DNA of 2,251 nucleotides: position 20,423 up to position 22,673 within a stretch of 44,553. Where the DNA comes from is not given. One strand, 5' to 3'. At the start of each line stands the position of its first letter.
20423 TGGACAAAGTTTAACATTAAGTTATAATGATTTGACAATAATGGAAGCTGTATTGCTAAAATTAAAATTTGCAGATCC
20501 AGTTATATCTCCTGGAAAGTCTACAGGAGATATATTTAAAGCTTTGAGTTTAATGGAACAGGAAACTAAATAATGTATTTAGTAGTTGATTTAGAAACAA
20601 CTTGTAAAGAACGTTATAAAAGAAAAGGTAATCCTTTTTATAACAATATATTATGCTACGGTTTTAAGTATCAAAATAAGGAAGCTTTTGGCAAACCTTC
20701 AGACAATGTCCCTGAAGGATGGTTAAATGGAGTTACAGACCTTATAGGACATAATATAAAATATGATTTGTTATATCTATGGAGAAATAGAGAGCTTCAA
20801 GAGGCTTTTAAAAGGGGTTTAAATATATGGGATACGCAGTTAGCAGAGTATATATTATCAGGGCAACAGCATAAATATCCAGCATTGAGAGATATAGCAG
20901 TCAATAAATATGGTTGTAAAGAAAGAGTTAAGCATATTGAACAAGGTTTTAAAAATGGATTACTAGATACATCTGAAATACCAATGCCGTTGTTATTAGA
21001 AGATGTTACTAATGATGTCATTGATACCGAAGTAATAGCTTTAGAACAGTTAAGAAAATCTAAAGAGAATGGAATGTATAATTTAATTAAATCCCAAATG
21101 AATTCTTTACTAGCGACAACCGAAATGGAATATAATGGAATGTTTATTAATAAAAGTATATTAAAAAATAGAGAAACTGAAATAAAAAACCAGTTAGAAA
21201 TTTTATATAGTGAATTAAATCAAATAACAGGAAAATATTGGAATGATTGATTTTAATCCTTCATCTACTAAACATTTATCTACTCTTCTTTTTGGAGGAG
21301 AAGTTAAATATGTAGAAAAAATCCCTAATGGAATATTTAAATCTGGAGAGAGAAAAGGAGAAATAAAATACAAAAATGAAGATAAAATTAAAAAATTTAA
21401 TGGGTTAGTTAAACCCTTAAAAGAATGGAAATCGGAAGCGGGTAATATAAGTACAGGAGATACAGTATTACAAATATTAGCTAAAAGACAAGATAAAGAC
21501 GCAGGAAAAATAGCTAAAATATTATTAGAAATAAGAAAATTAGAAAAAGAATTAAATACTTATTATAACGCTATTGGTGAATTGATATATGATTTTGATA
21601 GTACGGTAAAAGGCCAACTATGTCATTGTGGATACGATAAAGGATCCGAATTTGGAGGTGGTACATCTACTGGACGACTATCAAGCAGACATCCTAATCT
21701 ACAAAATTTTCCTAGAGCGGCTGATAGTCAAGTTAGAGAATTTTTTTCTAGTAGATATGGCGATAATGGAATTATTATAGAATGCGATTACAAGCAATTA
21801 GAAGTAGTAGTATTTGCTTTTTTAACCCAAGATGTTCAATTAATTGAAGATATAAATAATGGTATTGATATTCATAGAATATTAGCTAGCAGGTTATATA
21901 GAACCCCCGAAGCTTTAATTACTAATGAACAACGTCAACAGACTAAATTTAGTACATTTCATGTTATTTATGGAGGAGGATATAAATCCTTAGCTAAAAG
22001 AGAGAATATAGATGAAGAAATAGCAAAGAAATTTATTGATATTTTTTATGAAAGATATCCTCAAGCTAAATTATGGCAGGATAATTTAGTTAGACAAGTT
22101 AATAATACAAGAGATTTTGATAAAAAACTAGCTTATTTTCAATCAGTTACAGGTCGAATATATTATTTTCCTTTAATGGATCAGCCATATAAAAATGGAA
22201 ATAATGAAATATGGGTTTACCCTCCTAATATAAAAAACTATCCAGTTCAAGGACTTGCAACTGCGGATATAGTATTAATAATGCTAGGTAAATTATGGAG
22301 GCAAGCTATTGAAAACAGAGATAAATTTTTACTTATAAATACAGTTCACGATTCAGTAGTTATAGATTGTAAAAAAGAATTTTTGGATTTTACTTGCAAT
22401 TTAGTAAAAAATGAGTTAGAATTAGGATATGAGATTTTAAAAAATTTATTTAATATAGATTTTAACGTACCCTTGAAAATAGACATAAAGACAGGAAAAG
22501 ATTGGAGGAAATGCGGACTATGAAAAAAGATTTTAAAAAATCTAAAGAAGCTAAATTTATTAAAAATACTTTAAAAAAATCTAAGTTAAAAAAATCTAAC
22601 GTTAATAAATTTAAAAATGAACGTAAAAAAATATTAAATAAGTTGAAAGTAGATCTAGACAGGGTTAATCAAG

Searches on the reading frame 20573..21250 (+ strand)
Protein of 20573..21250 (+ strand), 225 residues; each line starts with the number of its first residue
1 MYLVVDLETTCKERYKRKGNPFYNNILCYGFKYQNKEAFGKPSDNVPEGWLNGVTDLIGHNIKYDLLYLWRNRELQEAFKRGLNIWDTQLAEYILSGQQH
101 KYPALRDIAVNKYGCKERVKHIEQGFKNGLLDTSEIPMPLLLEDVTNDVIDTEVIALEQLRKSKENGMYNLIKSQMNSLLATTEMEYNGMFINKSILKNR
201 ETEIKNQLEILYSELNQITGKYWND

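Call 50: search_protein_families(library=phrogs, proteins=[window:20573-21250:+], max_evalue=0.01)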
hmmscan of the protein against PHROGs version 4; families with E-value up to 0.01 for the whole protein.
window:20573-21250:+ (225 aa): 2 families
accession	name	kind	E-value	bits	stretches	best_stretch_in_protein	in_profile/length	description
phrog_9556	-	DNA, RNA and nucleotide metabolism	3.6e-47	162.4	1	2-218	4-243/441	DNA polymerase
phrog_17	-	DNA, RNA and nucleotide metabolism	1.7e-22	80.3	1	2-221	672-886/1445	DNA polymerase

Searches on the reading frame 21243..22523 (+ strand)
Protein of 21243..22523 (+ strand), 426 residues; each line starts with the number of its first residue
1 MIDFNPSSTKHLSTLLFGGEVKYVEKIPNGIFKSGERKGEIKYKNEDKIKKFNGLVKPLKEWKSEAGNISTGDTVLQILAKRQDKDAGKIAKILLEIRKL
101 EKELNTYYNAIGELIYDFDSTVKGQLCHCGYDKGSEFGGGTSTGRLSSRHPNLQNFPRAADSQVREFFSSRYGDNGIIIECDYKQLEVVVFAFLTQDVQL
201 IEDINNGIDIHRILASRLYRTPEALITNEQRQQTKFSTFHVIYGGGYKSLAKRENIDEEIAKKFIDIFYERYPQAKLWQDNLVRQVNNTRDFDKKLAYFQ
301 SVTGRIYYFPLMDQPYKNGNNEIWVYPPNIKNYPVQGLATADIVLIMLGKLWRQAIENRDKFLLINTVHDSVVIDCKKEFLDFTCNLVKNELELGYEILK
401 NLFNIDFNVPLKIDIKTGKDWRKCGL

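Call 12: search_protein_families(library=phrogs, proteins=[window:21243-22523:+], max_evalue=0.001)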
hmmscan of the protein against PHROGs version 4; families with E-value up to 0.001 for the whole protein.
window:21243-22523:+ (426 aa): 8 families
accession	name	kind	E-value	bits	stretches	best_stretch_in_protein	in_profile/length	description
phrog_17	-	DNA, RNA and nucleotide metabolism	8.1e-67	227.2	1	3-424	897-1233/1445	DNA polymerase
phrog_2573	-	DNA, RNA and nucleotide metabolism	9.5e-45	154.2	1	162-418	3-271/336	DNA polymerase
phrog_9556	-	DNA, RNA and nucleotide metabolism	2.6e-19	70.5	1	32-156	309-439/441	DNA polymerase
phrog_5995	-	DNA, RNA and nucleotide metabolism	1e-11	45.9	1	239-421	2-175/236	DNA polymerase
phrog_10285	-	DNA, RNA and nucleotide metabolism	1e-10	42.2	1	151-281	30-167/321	DNA polymerase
phrog_12241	-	DNA, RNA and nucleotide metabolism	9e-07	29.2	1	65-160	418-495/502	DNA polymerase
phrog_15971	-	DNA, RNA and nucleotide metabolism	6.3e-06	26.6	1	120-261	112-242/376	DNA polymerase I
phrog_23226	-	DNA, RNA and nucleotide metabolism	0.0009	18.8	0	140-216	302-379/611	DNA polymerase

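Call 70: search_dna_similar(query=window:21243-22523:+, collection=phages, mode=protein, max_rows=10)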
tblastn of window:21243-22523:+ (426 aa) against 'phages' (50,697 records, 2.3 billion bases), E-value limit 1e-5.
Records with a match: 3260; places in all: 3261; records where one place covers at least 80% of the query: 209.
Best place of each record, by identity: <60% 3260.
By first word of the organism name: Mycobacterium 708; Staphylococcus 345; Microbacterium 309; Klebsiella 239; Bacillus 233; Pseudomonas 198; Acinetobacter 167; Enterococcus 104; Gordonia 102; Vibrio 101; and 73 more.
By host as written in the record: Mycobacterium smegmatis mc2 155 527; - 208; Klebsiella pneumoniae 144; Microbacterium foliorum NRRL B-24224 137; Microbacterium foliorum NRRL B-24224 SEA 130; Staphylococcus aureus 114; Mycobacterium smegmatis mc#155 83; Acinetobacter baumannii 59; and 645 more.
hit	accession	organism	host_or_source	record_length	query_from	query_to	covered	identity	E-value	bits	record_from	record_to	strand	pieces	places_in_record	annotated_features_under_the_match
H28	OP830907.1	Methylophilales phage MEP402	Methylophilales bacterium FZCC0133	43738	4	421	98%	35.0%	5e-20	177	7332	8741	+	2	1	DNA polymerase (x2) | hypothetical protein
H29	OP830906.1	Methylophilales phage MEP401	Methylophilales bacterium FZCC0133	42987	4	421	98%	34.9%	3e-19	171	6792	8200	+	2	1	DNA polymerase (x2) | hypothetical protein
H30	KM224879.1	Vibrio phage ICP2_2013_A_Haiti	Vibrio cholerae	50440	4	419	98%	32.2%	4e-45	173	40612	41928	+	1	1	hypothetical protein | putative DNA polymerase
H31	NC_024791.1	Vibrio phage ICP2_2013_A_Haiti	Vibrio cholerae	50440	4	419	98%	32.2%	4e-45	173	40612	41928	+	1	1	DNA polymerase (x2)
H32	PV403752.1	Vibrio phage Rostov-5342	Vibrio cholerae O1 El tor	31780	4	419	98%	32.0%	4e-45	173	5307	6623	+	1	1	hypothetical protein (x2)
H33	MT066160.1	Vibrio phage Saratov-12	Vibrio cholerae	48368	4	419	98%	32.0%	4e-45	173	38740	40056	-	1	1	hypothetical protein (x2)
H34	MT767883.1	Vibrio phage Saratov-15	water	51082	4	419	98%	32.0%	4e-45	173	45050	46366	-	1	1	hypothetical protein (x2)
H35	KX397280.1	Phage MedPE-SWcel-C56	alphaproteobacteria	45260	32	420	91%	31.1%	1e-37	151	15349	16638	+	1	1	hypothetical protein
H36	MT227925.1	Vibrio phage phiV141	Vibrio alginolyticus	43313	24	418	93%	30.3%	3e-30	129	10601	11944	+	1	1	DNA polymerase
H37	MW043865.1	Alteromonas phage vB_AmeP_R8W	Alteromonas sp.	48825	32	418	91%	30.2%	2e-26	118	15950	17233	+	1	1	putative DNA polymerase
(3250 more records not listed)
